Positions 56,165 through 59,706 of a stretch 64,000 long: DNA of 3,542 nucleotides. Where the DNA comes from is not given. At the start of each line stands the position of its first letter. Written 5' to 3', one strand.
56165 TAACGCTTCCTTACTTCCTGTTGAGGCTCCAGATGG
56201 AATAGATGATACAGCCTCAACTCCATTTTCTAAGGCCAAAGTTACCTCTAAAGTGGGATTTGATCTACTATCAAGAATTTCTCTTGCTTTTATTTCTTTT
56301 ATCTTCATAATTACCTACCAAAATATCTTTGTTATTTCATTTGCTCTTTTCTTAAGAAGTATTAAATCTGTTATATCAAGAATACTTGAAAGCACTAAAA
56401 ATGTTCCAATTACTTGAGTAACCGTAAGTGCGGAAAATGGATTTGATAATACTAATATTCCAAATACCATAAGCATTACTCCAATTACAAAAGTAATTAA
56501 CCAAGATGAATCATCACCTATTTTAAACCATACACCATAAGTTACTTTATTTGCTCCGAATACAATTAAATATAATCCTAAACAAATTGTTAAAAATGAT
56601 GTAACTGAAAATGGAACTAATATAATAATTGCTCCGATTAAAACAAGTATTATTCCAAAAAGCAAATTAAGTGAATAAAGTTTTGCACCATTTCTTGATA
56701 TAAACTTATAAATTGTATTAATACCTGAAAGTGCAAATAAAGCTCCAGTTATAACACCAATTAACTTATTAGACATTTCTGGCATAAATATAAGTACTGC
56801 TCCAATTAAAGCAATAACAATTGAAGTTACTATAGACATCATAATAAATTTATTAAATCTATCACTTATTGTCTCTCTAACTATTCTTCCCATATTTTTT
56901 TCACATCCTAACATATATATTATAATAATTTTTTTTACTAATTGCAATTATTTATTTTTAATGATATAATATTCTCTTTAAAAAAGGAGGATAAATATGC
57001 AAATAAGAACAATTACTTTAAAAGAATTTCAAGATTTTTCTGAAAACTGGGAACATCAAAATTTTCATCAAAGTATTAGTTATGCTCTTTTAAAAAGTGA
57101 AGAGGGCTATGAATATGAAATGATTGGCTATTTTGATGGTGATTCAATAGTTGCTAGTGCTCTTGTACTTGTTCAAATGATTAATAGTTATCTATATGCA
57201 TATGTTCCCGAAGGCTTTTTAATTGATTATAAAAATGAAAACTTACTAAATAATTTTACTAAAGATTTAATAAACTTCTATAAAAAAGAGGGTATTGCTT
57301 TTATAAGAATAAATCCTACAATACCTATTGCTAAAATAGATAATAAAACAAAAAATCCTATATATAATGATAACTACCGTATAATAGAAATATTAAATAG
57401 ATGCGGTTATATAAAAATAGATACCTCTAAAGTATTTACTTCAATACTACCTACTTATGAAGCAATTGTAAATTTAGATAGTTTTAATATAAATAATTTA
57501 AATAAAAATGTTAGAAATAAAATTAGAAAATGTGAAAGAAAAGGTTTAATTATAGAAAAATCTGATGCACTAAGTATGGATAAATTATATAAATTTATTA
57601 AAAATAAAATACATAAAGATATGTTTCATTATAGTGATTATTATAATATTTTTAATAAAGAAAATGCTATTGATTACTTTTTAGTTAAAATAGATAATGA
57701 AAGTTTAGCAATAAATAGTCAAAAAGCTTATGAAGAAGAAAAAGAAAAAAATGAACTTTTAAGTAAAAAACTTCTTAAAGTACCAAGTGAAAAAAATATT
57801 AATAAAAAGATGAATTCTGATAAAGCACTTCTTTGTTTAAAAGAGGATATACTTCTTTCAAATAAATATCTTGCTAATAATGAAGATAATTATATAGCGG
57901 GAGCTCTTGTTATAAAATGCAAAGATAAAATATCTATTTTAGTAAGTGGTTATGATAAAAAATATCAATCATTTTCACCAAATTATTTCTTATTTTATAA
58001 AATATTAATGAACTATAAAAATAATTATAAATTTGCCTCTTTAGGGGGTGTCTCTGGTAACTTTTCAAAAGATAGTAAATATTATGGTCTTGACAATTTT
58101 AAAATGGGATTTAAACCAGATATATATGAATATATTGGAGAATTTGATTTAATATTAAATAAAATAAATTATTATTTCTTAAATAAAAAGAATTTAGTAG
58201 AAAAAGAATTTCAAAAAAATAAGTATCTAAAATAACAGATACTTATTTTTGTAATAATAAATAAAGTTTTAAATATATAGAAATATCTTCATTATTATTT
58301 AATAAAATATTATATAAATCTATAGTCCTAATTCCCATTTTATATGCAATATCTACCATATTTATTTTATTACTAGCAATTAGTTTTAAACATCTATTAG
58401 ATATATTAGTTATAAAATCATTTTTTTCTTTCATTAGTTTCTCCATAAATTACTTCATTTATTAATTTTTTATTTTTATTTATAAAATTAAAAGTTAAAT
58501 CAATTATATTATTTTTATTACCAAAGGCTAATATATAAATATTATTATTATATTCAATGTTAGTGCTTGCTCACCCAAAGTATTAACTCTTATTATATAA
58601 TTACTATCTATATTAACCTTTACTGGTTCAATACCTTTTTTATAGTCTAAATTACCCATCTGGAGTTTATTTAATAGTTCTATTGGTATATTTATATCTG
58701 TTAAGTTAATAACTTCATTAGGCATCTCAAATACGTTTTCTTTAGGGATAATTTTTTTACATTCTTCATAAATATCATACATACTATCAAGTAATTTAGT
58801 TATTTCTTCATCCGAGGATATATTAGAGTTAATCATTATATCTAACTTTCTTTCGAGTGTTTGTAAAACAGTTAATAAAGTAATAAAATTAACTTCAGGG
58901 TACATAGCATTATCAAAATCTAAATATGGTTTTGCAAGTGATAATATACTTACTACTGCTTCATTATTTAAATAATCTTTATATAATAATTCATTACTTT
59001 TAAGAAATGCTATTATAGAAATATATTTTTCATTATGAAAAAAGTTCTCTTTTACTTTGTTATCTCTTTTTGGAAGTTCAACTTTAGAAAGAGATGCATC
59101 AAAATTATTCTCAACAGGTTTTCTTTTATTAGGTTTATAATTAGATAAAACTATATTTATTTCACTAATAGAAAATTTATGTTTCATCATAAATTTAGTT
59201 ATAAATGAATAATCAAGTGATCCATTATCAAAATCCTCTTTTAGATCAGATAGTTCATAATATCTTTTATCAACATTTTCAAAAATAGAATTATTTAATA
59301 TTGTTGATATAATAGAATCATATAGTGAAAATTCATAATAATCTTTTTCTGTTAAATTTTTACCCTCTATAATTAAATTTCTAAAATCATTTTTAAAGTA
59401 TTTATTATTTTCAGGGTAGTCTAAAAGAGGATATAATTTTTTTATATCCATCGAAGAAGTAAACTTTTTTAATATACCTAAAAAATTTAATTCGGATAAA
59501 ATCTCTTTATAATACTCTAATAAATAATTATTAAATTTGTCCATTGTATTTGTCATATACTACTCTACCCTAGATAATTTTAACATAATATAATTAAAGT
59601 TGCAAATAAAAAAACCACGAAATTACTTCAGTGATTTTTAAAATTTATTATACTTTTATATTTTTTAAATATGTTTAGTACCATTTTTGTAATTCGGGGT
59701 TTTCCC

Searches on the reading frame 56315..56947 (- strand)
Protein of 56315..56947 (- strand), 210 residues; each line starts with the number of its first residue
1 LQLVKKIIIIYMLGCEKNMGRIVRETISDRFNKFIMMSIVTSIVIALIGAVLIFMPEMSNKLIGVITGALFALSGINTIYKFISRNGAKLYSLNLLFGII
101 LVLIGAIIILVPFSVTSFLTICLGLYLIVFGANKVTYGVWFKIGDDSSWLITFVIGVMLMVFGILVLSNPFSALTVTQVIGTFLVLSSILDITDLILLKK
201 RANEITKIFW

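Call 6: search_protein_families(library=pfam, proteins=[window:56315-56947:-], max_evalue=1)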
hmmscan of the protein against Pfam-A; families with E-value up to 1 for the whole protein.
window:56315-56947:- (210 aa): 6 families
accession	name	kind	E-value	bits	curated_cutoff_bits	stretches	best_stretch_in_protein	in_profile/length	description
PF03729.18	DUF308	-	3.8e-17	62.7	25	3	41-109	2-72/73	Short repeat of unknown function (DUF308)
PF03208.24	PRA1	-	0.012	15.6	30.1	1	89-186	36-127/143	PRA1 family protein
PF13398.12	Peptidase_M50B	-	0.037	14.2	26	1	150-201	117-166/201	Peptidase M50B-like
PF09716.15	ETRAMP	-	0.099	13.1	29.1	1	29-61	48-80/81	Malarial early transcribed membrane protein (ETRAMP)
PF13886.12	TM7S3_TM198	-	0.16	12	29.2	1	37-135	53-151/199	TM7S3/TM198-like domain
PF03779.20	SPW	-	0.46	11.4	31.5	0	63-129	5-66/93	SPW repeat domain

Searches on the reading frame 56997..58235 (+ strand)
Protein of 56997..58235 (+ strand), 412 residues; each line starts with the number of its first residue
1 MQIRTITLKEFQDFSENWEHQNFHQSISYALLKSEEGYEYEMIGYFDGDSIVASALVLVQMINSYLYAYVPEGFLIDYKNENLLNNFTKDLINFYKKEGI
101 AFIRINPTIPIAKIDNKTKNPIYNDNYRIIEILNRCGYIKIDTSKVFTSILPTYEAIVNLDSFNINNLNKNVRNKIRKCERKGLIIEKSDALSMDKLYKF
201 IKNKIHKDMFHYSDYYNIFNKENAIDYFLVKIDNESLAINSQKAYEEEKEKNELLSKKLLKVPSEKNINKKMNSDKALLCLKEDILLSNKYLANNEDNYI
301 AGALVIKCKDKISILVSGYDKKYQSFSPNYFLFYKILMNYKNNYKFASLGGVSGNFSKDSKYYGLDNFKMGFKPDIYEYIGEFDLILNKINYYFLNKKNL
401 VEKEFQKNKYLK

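Call 6: search_protein_families(library=pfam, proteins=[window:56997-58235:+], max_evalue=1)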
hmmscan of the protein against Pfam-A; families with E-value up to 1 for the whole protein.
window:56997-58235:+ (412 aa): 2 families
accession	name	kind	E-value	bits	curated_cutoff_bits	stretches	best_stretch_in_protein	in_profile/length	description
PF02388.22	FemAB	-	8e-51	173.6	24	1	6-396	1-402/406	FemAB family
PF13480.13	Acetyltransf_6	-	1.3e-05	25.8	22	1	295-341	79-125/143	Acetyltransferase (GNAT) domain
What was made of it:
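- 56997..58235 (+): FemAB-family gene, convergent; right-hand boundary of the block. Pfam FemAB, E 8e-51 (call 6).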

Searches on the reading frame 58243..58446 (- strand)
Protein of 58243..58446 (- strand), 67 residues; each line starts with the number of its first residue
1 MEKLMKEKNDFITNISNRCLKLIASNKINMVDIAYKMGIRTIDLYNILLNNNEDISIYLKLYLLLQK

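Call 6: search_protein_families(library=pfam, proteins=[window:58243-58446:-], max_evalue=1)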
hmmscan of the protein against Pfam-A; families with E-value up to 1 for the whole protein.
window:58243-58446:- (67 aa): 0 families

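Call 7: search_protein_families(library=padloc, proteins=[window:58243-58446:-], max_evalue=1)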
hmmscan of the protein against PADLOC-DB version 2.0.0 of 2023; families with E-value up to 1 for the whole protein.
window:58243-58446:- (67 aa): 1 family
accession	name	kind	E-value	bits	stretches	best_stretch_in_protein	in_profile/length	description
PDLC05050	PDC-S60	-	0.00012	18.5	1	22-55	718-752/906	-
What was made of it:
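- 58243..58446 (-): ORF67 (called as 63 aa in relatives), resident small gene that overlaps the end of the intact 380-aa gene by 17 nt. Only a partial PADLOC PDC-S60 hit, E 1.2e-4 (call 7).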

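Call 8: search_protein_families(library=phrogs, proteins=[window:58243-58446:-], max_evalue=1)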
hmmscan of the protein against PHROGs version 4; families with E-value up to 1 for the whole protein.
window:58243-58446:- (67 aa): 1 family
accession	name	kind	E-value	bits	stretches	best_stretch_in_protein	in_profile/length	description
phrog_17740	-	unknown function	0.15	12.9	0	22-48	11-37/62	-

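Call 61: search_protein_families(library=ncbifam, proteins=[window:58243-58446:-], max_evalue=1)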
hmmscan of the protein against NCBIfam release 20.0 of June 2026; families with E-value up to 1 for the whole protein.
window:58243-58446:- (67 aa): 0 families
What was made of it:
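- On IS, transposon or MITE insertion: The only ORF has no transposase similarity (calls 6, 61).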

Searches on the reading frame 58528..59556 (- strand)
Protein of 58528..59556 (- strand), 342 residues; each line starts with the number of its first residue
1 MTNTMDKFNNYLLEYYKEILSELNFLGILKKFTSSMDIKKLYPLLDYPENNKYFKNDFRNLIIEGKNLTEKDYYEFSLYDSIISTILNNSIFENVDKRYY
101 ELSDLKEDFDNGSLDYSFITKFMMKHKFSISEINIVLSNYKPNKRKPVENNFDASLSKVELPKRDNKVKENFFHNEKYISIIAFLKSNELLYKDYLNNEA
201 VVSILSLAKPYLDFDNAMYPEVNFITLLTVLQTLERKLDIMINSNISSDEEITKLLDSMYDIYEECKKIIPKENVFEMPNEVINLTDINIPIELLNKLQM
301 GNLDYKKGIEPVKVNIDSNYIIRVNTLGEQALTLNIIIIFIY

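Call 6: search_protein_families(library=pfam, proteins=[window:58528-59556:-], max_evalue=1)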
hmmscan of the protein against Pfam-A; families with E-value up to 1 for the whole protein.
window:58528-59556:- (342 aa): 1 family
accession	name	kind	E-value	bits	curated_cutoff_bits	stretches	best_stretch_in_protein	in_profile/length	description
PF22883.1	Consortin_N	-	0.45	10.9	27.7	1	160-199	4-43/52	Consortin, N-terminal domain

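Call 7: search_protein_families(library=padloc, proteins=[window:58528-59556:-], max_evalue=1)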
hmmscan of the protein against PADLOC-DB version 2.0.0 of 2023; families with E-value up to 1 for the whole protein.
window:58528-59556:- (342 aa): 1 family
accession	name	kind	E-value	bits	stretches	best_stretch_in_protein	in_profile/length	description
PDLC01576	Csm2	-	0.42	9.2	1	36-64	29-57/87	CAS-III-A; effector_SS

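Call 8: search_protein_families(library=phrogs, proteins=[window:58528-59556:-], max_evalue=1)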
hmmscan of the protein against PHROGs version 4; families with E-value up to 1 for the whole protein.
window:58528-59556:- (342 aa): 3 families
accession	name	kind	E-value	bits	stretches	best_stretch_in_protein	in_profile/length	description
phrog_18754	-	unknown function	0.11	13.7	1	241-294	15-63/84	-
phrog_1552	-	unknown function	0.23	12.2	1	208-244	13-43/73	-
phrog_38733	-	unknown function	0.59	10.6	0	281-325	76-120/216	-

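Call 10: find_homologous_proteins(query=window:58528-59556:-, max_evalue=0.01)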
Query window:58528-59556:- (342 aa): 35 proteins with E <= 0.01 among 2553 candidates.
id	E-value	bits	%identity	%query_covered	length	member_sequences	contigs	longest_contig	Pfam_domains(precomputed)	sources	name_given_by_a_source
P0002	1.7e-203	693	99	98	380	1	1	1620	-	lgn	-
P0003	4.9e-203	692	98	98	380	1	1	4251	-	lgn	-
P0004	7.1e-203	691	98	98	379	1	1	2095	-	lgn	-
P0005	7.3e-203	691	98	98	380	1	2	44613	-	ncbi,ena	-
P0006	6.7e-202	688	98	98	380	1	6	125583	-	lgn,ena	-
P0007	1.1e-201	687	98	98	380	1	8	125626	-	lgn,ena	-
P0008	1.6e-201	687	98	98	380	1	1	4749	-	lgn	-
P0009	2.4e-201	686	97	98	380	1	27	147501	-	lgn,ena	-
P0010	5.0e-201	685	97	98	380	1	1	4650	-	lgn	-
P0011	8.0e-201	684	97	98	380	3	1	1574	-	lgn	-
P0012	1.2e-200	684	97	98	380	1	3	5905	-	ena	-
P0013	4.2e-200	682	97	98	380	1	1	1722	-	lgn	-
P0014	4.5e-200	682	97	98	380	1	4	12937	-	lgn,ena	-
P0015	9.8e-199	677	96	98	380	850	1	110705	-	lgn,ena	-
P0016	9.6e-186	635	88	98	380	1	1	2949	-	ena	-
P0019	4.0e-185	633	87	98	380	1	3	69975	-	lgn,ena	-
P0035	3.8e-136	472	66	100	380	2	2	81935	-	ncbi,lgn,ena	-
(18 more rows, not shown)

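Call 12: find_encoding_contigs(protein=P0009, flank=6000, max_places=6)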
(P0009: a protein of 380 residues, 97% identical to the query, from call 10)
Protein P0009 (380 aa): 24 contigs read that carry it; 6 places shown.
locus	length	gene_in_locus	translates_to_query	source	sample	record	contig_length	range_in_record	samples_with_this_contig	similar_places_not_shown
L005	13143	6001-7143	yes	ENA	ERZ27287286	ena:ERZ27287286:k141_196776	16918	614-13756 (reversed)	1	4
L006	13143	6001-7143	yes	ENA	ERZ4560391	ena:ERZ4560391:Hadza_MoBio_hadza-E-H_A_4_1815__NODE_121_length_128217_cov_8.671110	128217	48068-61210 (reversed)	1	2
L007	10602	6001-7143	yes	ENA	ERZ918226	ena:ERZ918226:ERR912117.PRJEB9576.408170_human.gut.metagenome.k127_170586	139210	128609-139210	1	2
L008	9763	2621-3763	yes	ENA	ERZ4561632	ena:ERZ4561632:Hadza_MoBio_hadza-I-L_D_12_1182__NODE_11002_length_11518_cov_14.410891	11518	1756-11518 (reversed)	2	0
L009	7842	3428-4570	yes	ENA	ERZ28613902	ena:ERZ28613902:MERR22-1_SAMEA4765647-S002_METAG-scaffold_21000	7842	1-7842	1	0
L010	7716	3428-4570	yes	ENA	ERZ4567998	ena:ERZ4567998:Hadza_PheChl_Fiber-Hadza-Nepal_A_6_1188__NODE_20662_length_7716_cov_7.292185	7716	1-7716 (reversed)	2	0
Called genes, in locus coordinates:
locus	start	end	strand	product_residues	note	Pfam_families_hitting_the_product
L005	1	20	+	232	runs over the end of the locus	PF00687:Ribosomal_L1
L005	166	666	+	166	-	PF00466:Ribosomal_L10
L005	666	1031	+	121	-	PF16320:Ribosomal_L12_N, PF00542:Ribosomal_L12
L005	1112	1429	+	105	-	-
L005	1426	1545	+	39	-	-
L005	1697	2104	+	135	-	PF00164:Ribosom_S12_S23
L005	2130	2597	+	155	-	PF00177:Ribosomal_S7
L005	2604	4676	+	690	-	PF00009:GTP_EFTU, PF03144:GTP_EFTU_D2, PF22042:EF-G_D2, PF14492:EFG_III, PF16658:RF3_C (weak), PF03764:EFG_IV, PF00679:EFG_C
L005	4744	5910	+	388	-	PF00009:GTP_EFTU, PF03144:GTP_EFTU_D2, PF03143:GTP_EFTU_D3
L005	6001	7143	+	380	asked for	-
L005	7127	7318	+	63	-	-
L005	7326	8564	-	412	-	PF02388:FemAB, PF13480:Acetyltransf_6 (faint)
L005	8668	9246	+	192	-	PF03729:DUF308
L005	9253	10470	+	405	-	PF03952:Enolase_N, PF00113:Enolase_C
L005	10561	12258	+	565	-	-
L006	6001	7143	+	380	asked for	-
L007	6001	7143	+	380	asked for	-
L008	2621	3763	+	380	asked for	-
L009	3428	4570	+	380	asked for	-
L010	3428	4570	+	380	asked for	-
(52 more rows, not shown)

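Call 13: find_encoding_contigs(protein=P0019, flank=6000, max_places=4)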
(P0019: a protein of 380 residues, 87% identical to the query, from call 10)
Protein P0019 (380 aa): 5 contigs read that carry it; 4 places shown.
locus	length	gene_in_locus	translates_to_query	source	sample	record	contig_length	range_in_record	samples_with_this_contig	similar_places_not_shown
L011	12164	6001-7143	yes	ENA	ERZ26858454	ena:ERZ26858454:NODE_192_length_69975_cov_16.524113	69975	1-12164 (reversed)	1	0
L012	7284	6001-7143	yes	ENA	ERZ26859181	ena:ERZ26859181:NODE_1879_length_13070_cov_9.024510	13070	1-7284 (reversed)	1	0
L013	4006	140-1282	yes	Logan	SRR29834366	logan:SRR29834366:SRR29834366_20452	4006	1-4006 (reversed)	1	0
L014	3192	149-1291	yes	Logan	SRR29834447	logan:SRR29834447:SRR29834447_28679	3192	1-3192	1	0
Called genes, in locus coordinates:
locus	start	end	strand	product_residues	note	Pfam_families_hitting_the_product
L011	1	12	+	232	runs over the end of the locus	PF00687:Ribosomal_L1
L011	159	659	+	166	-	PF00466:Ribosomal_L10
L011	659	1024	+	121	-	PF16320:Ribosomal_L12_N, PF00542:Ribosomal_L12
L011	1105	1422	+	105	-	-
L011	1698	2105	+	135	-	PF00164:Ribosom_S12_S23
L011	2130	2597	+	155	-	PF00177:Ribosomal_S7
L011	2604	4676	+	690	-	PF00009:GTP_EFTU, PF03144:GTP_EFTU_D2, PF22042:EF-G_D2, PF14492:EFG_III, PF16658:RF3_C (weak), PF03764:EFG_IV, PF00679:EFG_C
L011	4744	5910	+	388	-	PF00009:GTP_EFTU, PF03144:GTP_EFTU_D2, PF03143:GTP_EFTU_D3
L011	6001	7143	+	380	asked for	-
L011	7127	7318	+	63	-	-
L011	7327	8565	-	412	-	PF02388:FemAB, PF13480:Acetyltransf_6 (faint)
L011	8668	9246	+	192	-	PF03729:DUF308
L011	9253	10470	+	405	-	PF03952:Enolase_N, PF00113:Enolase_C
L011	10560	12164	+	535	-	?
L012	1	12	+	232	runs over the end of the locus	PF00687:Ribosomal_L1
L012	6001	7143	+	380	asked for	-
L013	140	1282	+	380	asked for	-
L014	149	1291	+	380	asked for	-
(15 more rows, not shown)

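Call 14: find_encoding_contigs(protein=P0035, flank=6000, max_places=4)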
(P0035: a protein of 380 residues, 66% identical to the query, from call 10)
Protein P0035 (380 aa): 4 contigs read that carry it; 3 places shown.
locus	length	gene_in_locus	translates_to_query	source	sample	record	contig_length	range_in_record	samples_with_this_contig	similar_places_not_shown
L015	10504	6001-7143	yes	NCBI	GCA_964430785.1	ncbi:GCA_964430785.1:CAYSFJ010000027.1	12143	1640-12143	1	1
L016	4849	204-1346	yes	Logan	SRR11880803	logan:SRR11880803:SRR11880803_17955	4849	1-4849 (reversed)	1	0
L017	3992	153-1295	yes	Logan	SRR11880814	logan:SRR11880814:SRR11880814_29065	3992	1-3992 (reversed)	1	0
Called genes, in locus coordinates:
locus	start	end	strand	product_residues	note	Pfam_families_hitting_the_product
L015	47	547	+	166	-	PF00466:Ribosomal_L10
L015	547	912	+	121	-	PF16320:Ribosomal_L12_N, PF00542:Ribosomal_L12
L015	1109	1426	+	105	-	-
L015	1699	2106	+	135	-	PF00164:Ribosom_S12_S23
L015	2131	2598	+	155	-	PF00177:Ribosomal_S7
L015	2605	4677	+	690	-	PF00009:GTP_EFTU, PF03144:GTP_EFTU_D2, PF22042:EF-G_D2, PF14492:EFG_III, PF16658:RF3_C (weak), PF03764:EFG_IV, PF00679:EFG_C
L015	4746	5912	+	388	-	PF00009:GTP_EFTU, PF01926:MMR_HSR1 (faint), PF03144:GTP_EFTU_D2, PF03143:GTP_EFTU_D3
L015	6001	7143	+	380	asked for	-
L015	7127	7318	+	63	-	-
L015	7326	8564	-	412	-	PF02388:FemAB, PF13480:Acetyltransf_6 (faint)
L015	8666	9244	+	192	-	PF03729:DUF308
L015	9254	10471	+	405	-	PF03952:Enolase_N, PF00113:Enolase_C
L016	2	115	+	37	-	?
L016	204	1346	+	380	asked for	-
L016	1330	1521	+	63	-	-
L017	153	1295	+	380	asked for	-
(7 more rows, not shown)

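Call 25: find_related_loci(query=A2, collection=genome_contigs, flank=4000)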
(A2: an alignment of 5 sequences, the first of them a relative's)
Query A2 (380 aa) in genome_contigs; peptide patterns used: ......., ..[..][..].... (x = any residue, [..] = any of these).
115 stretches matched a pattern; 5 encode a relative of the query (tblastn E <= 1e-3); 5 distinct loci.
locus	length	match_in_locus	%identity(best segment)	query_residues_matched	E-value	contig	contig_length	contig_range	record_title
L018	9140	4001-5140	98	1-380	0e+0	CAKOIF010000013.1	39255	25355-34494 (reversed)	MAG: uncultured Bacilli bacterium isolate REFINED_METABAT215_TOP10_CONTIGS_1500_ASSEMBLY_K77_MERGED__Hadza_MoBio_C-REDO_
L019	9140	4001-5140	98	1-380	0e+0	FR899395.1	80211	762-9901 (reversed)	Mycoplasma sp. CAG:472 genomic scaffold, scf10, whole genome shotgun sequence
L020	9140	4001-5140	94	1-380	0e+0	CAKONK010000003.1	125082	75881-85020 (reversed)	MAG: uncultured Bacilli bacterium isolate REFINED_METABAT215_TOP10_CONTIGS_1500_ASSEMBLY_K77_MERGED__Hadza_MoBio_C-REDO_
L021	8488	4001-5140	87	1-380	0e+0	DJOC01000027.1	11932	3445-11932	MAG TPA_asm: Bacillales bacterium UBA6448 UBA6448_contig_3316, whole genome shotgun sequence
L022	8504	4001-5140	69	1-380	8e-170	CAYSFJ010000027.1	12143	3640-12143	MAG TPA_asm: uncultured Mycoplasma sp. isolate binchicken_co354_426 genome assembly, contig: NODE_6023_length_12143_cov_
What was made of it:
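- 58528..59556 (-): ORF342: resident 380-aa gene of unknown function, truncated here by a 4-bp deletion between 58559 and 58558. Same position in all relatives (calls 12-14, 25).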

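Call 61: search_protein_families(library=ncbifam, proteins=[P0009], max_evalue=1)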
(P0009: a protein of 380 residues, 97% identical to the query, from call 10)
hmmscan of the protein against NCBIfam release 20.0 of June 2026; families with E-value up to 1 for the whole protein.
P0009 (380 aa): 0 families

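Call 63: search_solved_structures(query=A2, max_evalue=1)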
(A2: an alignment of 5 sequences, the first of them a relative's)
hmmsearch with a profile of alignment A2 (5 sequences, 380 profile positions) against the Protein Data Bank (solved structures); distinct sequences matched with E-value up to 1: 0.
